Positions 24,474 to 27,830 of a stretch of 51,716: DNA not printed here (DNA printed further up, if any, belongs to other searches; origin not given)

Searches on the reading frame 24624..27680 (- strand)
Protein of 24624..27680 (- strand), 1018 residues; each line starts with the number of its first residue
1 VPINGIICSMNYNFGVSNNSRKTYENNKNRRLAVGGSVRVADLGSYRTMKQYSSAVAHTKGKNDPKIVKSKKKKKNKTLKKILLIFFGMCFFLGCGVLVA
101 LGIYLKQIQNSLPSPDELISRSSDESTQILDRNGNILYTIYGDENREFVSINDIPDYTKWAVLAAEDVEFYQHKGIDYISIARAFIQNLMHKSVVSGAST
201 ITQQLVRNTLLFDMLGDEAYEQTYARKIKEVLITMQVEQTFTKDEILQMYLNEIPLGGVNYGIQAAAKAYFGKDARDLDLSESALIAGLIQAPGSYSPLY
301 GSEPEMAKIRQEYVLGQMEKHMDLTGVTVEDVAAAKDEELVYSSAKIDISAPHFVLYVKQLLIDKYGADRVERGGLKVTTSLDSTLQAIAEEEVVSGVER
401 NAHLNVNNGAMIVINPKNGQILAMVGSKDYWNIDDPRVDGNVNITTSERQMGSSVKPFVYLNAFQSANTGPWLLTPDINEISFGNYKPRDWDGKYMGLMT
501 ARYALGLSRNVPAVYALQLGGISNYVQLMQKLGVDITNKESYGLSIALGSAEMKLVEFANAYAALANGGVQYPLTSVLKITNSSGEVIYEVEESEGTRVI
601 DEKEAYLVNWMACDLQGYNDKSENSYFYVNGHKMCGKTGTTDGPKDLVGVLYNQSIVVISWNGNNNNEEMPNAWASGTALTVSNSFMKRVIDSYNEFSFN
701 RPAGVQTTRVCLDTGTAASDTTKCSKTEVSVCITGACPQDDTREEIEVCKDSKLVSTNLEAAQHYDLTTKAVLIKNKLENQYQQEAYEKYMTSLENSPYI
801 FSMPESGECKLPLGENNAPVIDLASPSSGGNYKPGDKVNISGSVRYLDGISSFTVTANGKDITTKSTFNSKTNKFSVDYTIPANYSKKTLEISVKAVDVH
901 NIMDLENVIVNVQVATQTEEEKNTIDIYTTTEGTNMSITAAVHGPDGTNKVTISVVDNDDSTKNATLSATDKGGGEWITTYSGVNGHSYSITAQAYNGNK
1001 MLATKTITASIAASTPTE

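Call 88: search_protein_families(library=pfam, proteins=[window:24624-27680:-], max_evalue=0.001)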
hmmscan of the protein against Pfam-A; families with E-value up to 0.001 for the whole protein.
window:24624-27680:- (1018 aa): 3 families
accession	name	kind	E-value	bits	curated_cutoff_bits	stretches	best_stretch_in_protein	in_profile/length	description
PF00912.28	Transgly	-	7.4e-62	208.4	27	1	134-318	2-177/178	Transglycosylase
PF00905.27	Transpeptidase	-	8e-16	58.5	22.1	1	409-643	1-244/299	Penicillin binding protein transpeptidase domain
PF17957.7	Big_7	-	0.00025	22.1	24.1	1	819-893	1-69/70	Bacterial Ig domain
